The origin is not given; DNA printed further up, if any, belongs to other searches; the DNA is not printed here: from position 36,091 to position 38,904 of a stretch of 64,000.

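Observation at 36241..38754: Phage-encoded ClpC-like double-ring AAA+ unfoldase with an inactivated D1 ATPase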

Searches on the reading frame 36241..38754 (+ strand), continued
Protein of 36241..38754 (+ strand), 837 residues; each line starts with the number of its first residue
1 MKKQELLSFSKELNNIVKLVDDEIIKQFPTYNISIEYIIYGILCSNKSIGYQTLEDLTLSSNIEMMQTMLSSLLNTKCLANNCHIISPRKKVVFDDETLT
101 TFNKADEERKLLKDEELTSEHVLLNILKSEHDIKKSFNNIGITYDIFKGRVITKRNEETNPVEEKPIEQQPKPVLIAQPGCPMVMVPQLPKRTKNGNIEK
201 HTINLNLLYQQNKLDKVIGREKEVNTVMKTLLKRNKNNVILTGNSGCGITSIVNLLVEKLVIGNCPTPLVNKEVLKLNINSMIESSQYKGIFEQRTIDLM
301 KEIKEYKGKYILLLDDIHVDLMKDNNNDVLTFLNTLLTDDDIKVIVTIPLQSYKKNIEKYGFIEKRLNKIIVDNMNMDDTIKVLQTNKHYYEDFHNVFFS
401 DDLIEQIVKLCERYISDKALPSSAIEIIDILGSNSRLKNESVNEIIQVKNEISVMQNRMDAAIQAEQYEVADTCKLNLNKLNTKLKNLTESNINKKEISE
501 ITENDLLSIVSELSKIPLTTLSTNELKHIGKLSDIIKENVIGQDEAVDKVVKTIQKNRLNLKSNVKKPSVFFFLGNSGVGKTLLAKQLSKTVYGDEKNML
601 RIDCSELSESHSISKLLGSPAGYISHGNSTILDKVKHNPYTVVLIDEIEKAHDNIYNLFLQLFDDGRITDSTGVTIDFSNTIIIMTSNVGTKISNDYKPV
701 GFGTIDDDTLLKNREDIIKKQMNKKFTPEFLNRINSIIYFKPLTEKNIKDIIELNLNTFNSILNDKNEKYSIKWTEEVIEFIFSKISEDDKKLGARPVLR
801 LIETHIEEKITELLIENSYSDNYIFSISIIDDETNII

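Call 13: find_homologous_proteins(query=window:36241-38754:+, max_evalue=1e-20)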
Query window:36241-38754:+ (837 aa): 137 proteins with E <= 1e-20 among 8000 candidates; the best 120 are listed.
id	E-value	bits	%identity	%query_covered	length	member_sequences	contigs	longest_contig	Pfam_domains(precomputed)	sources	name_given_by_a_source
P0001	0.0e+0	1795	100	100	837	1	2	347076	PF13173.13,PF00004.36,PF13401.13,PF20703.4,PF17871.8,PF06309.18,PF07728.21,PF13191.13,PF00158.33,PF07724.21,PF12775.14,PF10431.16,PF20720.4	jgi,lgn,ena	-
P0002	0.0e+0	1435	79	100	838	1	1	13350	PF00158.33,PF07724.21,PF12775.14,PF00004.36,PF13401.13,PF17871.8,PF07728.21,PF10431.16,PF20720.4,PF13191.13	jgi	jgi:ATP-dependent Clp protease ATP-binding subunit ClpC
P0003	2.7e-290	983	54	100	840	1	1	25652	PF13173.13,PF00158.33,PF07724.21,PF12775.14,PF00004.36,PF13401.13,PF23569.2,PF17871.8,PF07728.21,PF10431.16,PF13191.13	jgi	jgi:ATP-dependent Clp protease ATP-binding subunit ClpC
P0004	8.9e-279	945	80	64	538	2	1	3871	PF00158.33,PF07724.21,PF00004.36,PF13401.13,PF17871.8,PF06309.18,PF07728.21,PF10431.16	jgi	jgi:ATP-dependent Clp protease ATP-binding subunit ClpC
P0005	6.3e-199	681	42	98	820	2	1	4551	PF13173.13,PF02861.26,PF00004.36,PF13401.13,PF23569.2,PF17871.8,PF06309.18,PF07728.21,PF00158.33,PF07724.21,PF12775.14,PF10431.16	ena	-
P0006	1.2e-198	680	41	99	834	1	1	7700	PF00158.33,PF07724.21,PF12775.14,PF00004.36,PF13401.13,PF17871.8,PF07728.21,PF10431.16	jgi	jgi:ATP-dependent Clp protease ATP-binding subunit ClpC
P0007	2.3e-195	669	42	96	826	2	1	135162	PF02861.26,PF00158.33,PF07724.21,PF00004.36,PF23569.2,PF17871.8,PF06309.18,PF07728.21,PF10431.16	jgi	-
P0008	4.5e-192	658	41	98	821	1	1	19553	PF02861.26,PF00004.36,PF23569.2,PF20703.4,PF17871.8,PF14532.13,PF06309.18,PF07728.21,PF00158.33,PF07724.21,PF12775.14,PF10431.16,PF20720.4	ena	-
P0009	7.7e-163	562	40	89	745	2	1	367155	PF02861.26,PF00004.36,PF13401.13,PF23569.2,PF20703.4,PF17871.8,PF06309.18,PF07728.21,PF13191.13,PF00158.33,PF07724.21,PF12775.14,PF20720.4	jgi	-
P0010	9.7e-148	512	35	99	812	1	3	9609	PF02861.26,PF20030.6,PF00004.36,PF13401.13,PF23569.2,PF20703.4,PF17871.8,PF05673.20,PF07728.21,PF13191.13,PF06414.19,PF01695.24,PF00158.33,PF07724.21,PF12775.14,PF05729.19,PF00910.29,PF05621.18,PF01078.28,PF10431.16,PF20720.4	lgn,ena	-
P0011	4.2e-140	487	34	99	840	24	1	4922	PF13173.13,PF02861.26,PF00004.36,PF13401.13,PF23569.2,PF17871.8,PF01637.25,PF07728.21,PF13191.13,PF00158.33,PF07724.21,PF12775.14,PF10431.16,PF20720.4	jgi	jgi:ATP-dependent Clp protease ATP-binding subunit ClpC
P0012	2.5e-138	481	35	98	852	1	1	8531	PF02861.26,PF00004.36,PF13401.13,PF23569.2,PF17871.8,PF07728.21,PF13191.13,PF00158.33,PF07724.21,PF12775.14,PF10431.16,PF20720.4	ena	-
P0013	3.8e-135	470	33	99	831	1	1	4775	PF13173.13,PF20030.6,PF00004.36,PF13401.13,PF13238.13,PF05673.20,PF00448.29,PF07728.21,PF04851.22,PF13191.13,PF07724.21,PF05729.19,PF10431.16,PF25199.2,PF02861.26,PF23569.2,PF20703.4,PF17871.8,PF14532.13,PF00158.33,PF05272.18,PF00005.34,PF12775.14,PF20720.4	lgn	-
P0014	3.5e-131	457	33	98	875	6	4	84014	PF13173.13,PF02861.26,PF00004.36,PF13401.13,PF17871.8,PF13238.13,PF07728.21,PF13191.13,PF01695.24,PF00158.33,PF07724.21,PF12775.14,PF10431.16,PF20720.4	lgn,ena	-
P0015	3.2e-129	451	33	99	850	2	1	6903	PF13173.13,PF00004.36,PF13401.13,PF17871.8,PF07728.21,PF04851.22,PF13191.13,PF00158.33,PF07724.21,PF12775.14,PF05729.19,PF05621.18,PF10431.16,PF25199.2,PF20720.4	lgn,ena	-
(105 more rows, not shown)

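Call 17: find_encoding_contigs(protein=P0001, flank=10000, max_places=3)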
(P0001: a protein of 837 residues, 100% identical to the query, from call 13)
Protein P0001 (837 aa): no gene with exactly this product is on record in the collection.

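Call 19: find_encoding_contigs(protein=P0009, flank=10000, max_places=2)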
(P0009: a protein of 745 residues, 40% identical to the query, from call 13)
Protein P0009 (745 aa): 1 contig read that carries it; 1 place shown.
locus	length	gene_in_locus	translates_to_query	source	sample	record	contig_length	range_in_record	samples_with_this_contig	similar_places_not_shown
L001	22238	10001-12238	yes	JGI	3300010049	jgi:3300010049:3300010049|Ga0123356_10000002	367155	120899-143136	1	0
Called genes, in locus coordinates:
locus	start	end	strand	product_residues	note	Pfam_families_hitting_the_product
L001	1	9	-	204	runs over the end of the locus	-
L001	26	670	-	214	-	PF05013:FGase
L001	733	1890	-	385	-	PF00493:MCM, PF13245:AAA_19 (faint), PF00004:AAA, PF07724:AAA_2, PF10431:ClpB_D2-small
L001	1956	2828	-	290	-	PF08241:Methyltransf_11 (faint), PF01555:N6_N4_Mtase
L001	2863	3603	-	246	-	PF01170:UPF0020 (faint), PF01555:N6_N4_Mtase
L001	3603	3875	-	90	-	-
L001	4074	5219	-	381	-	-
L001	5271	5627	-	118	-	-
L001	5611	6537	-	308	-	-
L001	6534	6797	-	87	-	-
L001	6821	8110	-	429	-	PF12322:T4_baseplate (weak)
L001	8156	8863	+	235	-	-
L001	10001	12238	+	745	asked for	PF02861:Clp_N, PF23569:NBD_SMAX1, PF00004:AAA (weak), PF20720:nSTAND3 (weak), PF17871:AAA_lid_9, PF07724:AAA_2, PF07728:AAA_5, PF00004:AAA, +6 more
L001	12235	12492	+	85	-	PF10431:ClpB_D2-small (weak)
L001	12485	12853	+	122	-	-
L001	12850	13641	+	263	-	PF02086:MethyltransfD12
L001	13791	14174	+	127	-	-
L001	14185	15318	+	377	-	PF00154:RecA_N (weak)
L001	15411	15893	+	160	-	-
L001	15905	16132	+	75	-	-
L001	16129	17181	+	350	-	-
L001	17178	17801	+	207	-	-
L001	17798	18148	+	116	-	-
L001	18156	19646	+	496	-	-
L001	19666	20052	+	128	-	-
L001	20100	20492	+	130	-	PF04965:GPW_gp25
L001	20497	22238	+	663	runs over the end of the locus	PF26079:Baseplate_J_C (faint)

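Call 20: find_encoding_contigs(protein=P0007, flank=10000, max_places=2)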
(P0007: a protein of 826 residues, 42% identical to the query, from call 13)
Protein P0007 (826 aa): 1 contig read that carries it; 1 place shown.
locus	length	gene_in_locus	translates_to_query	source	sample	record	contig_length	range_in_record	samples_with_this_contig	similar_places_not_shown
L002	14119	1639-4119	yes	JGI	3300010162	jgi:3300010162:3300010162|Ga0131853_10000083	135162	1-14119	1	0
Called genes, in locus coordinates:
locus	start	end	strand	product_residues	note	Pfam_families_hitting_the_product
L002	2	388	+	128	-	?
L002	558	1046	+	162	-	-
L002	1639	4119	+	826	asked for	PF02861:Clp_N, PF00004:AAA (weak), PF23569:NBD_SMAX1 (weak), PF17871:AAA_lid_9, PF00158:Sigma54_activat, PF00004:AAA, PF07724:AAA_2, PF10431:ClpB_D2-small, +2 more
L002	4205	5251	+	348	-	PF04383:KilA-N (weak), PF03374:ANT (weak)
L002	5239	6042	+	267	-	-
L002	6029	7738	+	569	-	PF24308:DUF7487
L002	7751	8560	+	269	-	PF02086:MethyltransfD12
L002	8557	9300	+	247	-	-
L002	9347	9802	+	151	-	-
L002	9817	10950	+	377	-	PF00154:RecA_N (weak)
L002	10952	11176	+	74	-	-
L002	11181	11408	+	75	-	-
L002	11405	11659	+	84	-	-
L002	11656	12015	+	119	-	-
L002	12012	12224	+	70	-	-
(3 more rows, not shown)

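Call 21: find_encoding_contigs(protein=P0003, flank=10000, max_places=2)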
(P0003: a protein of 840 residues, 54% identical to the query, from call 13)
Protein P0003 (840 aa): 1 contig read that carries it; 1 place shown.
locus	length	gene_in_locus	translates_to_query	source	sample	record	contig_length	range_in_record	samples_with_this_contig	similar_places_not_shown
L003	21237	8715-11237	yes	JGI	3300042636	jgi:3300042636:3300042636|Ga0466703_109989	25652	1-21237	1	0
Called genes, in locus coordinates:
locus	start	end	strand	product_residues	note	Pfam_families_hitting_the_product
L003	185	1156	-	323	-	-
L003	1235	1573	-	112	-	PF00254:FKBP_C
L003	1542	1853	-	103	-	-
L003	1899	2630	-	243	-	PF20647:DUF6808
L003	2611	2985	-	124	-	-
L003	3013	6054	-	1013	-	PF00317:Ribonuc_red_lgN (weak), PF02867:Ribonuc_red_lgC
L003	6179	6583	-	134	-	-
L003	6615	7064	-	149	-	PF00856:SET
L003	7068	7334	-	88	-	-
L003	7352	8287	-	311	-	PF02086:MethyltransfD12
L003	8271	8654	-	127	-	-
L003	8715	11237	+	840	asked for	PF12775:AAA_7 (faint), PF00004:AAA (weak), PF17871:AAA_lid_9, PF00158:Sigma54_activat (weak), PF00004:AAA, PF07724:AAA_2, PF07728:AAA_5 (weak), PF10431:ClpB_D2-small, +4 more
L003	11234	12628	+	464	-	-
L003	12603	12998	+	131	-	-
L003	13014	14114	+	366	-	-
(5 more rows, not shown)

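Call 24: list_cluster_members(proteins=[P0001, P0002, P0005, P0008, P0010, P0014])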
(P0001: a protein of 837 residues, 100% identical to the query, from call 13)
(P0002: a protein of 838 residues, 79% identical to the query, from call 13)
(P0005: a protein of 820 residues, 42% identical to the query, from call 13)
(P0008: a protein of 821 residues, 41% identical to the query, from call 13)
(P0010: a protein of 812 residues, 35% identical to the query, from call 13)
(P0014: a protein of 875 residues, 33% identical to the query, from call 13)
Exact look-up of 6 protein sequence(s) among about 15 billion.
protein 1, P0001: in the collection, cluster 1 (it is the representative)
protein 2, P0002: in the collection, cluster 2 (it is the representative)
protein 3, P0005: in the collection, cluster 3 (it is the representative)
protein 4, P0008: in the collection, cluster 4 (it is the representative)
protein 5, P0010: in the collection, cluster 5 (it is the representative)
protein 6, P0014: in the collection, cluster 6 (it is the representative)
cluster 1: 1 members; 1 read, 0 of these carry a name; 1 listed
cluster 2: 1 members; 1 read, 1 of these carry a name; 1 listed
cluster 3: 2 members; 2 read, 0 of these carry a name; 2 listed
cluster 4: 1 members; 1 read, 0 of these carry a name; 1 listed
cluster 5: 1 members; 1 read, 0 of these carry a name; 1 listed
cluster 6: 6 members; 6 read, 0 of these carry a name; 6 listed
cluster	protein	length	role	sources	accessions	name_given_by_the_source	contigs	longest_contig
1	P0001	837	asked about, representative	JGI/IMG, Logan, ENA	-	-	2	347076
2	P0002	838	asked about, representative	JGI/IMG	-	ATP-dependent Clp protease ATP-binding subunit ClpC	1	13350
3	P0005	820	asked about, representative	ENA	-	-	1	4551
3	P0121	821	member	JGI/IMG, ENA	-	-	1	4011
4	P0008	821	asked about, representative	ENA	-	-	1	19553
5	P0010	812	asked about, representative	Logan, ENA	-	-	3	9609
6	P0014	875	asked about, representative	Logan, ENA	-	-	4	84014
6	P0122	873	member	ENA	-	-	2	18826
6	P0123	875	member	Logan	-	-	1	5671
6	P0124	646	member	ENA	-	-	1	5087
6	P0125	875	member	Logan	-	-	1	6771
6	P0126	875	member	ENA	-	-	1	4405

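Call 26: find_related_loci(query=A1, collection=viral_contigs, flank=10000)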
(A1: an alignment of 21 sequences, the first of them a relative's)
Query A1 (837 aa) in viral_contigs; peptide patterns used: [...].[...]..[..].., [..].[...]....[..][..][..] (x = any residue, [..] = any of these).
600 stretches matched a pattern (row limit reached: there are more); 429 encode a relative of the query (tblastn E <= 1e-3); the best 80 are kept; 80 distinct loci.
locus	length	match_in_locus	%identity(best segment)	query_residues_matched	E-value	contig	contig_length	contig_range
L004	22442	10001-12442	36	9-826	2e-154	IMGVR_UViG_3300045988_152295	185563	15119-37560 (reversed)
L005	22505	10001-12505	34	7-828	5e-147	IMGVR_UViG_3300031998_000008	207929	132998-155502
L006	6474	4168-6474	34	9-775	2e-136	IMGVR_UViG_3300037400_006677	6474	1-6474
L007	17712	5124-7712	30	9-828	1e-129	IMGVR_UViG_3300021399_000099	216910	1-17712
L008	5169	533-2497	35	190-837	3e-128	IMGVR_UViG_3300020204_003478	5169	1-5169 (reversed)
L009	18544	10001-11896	36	208-836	4e-127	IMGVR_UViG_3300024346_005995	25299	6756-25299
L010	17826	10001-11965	35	190-837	1e-126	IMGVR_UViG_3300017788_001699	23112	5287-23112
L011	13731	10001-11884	37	204-828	7e-125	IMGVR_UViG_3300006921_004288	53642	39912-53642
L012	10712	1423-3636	34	87-829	9e-124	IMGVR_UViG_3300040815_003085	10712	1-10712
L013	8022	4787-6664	36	192-816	1e-123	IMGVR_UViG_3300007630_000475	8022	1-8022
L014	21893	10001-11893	37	210-837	2e-123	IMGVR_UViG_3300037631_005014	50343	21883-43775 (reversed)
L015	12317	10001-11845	36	208-819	4e-123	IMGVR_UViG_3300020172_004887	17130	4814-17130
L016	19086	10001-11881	36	210-833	3e-123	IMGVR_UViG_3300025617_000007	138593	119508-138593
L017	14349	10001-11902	37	204-837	4e-123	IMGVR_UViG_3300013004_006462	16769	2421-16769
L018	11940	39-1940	37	204-837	3e-123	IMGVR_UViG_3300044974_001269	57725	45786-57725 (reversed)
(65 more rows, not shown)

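Call 64: predict_structure(alignment_id=A1)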
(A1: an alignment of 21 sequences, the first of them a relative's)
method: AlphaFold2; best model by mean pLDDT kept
length: 837 residues; sequences in the alignment: 21
mean_pLDDT: 80.8   pTM: 0.50
mean pLDDT of the five models: 80.8, 80.4, 79.4, 78.0, 77.8
residues with pLDDT >= 90: 134; 70-90: 590; 50-70: 70; < 50: 43
segments of 3 or more residues with pLDDT < 50: 1-6, 160-194
pLDDT, mean of each block of 10 residues (from residue 1): 54 89 86 90 88 87 86 83 71 85 88 89 89 83 88 72 36 36 35 60 88 76 90 87 86 90 85 88 67 82 83 89 77 83 89 83 88 86 86 85 88 75 87 71 77 89 87 88 85 66 83 67 73 88 88 78 70 88 90 85 85 74 55 74 90 86 81 74 89 75 65 83 87 87 88 91 84 91 86 83 90 87 90 86
secondary structure, 60 per line:
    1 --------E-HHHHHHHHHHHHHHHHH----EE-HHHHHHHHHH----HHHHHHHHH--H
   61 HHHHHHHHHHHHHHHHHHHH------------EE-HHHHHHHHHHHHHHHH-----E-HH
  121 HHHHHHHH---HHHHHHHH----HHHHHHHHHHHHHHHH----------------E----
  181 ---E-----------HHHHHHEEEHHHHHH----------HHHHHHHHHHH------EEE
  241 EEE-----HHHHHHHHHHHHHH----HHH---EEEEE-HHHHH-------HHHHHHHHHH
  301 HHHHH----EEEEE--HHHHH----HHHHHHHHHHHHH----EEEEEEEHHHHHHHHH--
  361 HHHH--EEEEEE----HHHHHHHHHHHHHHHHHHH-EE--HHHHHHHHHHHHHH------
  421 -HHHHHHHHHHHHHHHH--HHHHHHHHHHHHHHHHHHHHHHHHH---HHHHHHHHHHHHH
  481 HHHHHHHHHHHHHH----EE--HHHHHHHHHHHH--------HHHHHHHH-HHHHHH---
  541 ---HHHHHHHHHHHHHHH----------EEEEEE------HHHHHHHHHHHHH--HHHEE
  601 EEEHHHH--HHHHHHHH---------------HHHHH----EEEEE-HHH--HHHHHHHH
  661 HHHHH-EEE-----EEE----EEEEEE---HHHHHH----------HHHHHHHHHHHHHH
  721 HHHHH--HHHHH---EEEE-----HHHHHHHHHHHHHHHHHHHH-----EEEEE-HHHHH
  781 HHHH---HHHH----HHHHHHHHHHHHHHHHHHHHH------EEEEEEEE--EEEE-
elements in order (helices of 4 or more, strands of 3 or more residues): H11-27 H35-44 H49-57 H60-80 H96-111 H119-128 H132-139 H144-159 H196-201 E202-204 H205-210 H221-231 E238-243 H249-262 E273-277 H279-283 H291-305 E310-314 H317-321 H326-338 E343-349 H350-358 H361-364 E367-372 H377-395 H401-414 H422-437 H440-464 H468-494 H503-514 H523-530 H532-537 H544-558 E569-574 H581-593 E599-603 H604-607 H610-617 H633-637 E642-646 H653-665 E667-669 E675-677 E682-687 H691-696 H707-725 H728-732 E736-739 H745-764 E770-774 H776-784 H788-791 H796-816 E823-830 E833-836

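Call 66: fold_search(model_id=the predicted structure, library=pdb)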
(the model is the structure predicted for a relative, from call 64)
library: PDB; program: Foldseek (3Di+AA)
matches with E <= 10: 1441; with E <= 0.001: 771
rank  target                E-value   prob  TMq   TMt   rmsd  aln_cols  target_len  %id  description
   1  9a66_A                8.2e-63  1.00  0.63  0.65  11.7       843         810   30  Integrative model of CLPC-CLPP by crosslinking MS and deep learning (released 2024-09-18)
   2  9rai_b                8.2e-58  1.00  0.62  0.67  11.9       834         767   28  Structure of the S.aureus MecA/ClpC/ClpP degradation system (released 2025-09-10)
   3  9rai_c                9.6e-57  1.00  0.64  0.69  11.7       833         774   29  Structure of the S.aureus MecA/ClpC/ClpP degradation system (released 2025-09-10)
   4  9rai_d                4.2e-56  1.00  0.65  0.70  11.0       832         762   29  Structure of the S.aureus MecA/ClpC/ClpP degradation system (released 2025-09-10)
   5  9rai_e                3.0e-55  1.00  0.66  0.71  10.4       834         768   28  Structure of the S.aureus MecA/ClpC/ClpP degradation system (released 2025-09-10)
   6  9rai_f                1.9e-50  1.00  0.63  0.69  11.5       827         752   29  Structure of the S.aureus MecA/ClpC/ClpP degradation system (released 2025-09-10)
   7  9gi1_b                1.9e-49  1.00  0.59  0.82   4.5       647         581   32  Structure of the S.aureus MecA/ClpC/ClpP degradation system (released 2025-08-20)
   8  4d2q_A                8.5e-49  1.00  0.50  0.52  15.1       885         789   24  Negative-stain electron microscopy of E. coli ClpB mutant E432A (BAP form bound to ClpP) (released 2014-06-04)
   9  9qqr_B                2.1e-48  1.00  0.51  0.55  18.2       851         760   29  S.aureus ClpC decameric resting state (released 2025-07-30)
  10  9gi1_c                2.8e-48  1.00  0.60  0.83   4.4       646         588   32  Structure of the S.aureus MecA/ClpC/ClpP degradation system (released 2025-08-20)
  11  8xon_P                6.1e-48  1.00  0.58  0.79   4.8       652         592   30  Cryo-EM structure of the ClpC1:ClpP1P2 degradation complex in Streptomyces hawaiiensis (released 2024-03-27)
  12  6w6j_D                8.6e-48  1.00  0.57  0.67  12.2       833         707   24  The Mycobacterium tuberculosis ClpB disaggregase hexamer structure with a locally refined N-terminal domain in the pre (released 2021-05-26)
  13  6qs4_C                9.0e-48  1.00  0.59  0.76   9.0       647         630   30  Two-Step Activation Mechanism of the ClpB Disaggregase for Sequential Substrate Threading by the Main ATPase Motor. (released 2019-07-03)
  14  9qrw_C                9.5e-48  1.00  0.50  0.54  18.2       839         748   28  S.aureus ClpC dodecameric resting state (released 2025-07-30)
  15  9gi1_e                3.8e-47  1.00  0.60  0.84   4.3       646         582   32  Structure of the S.aureus MecA/ClpC/ClpP degradation system (released 2025-08-20)
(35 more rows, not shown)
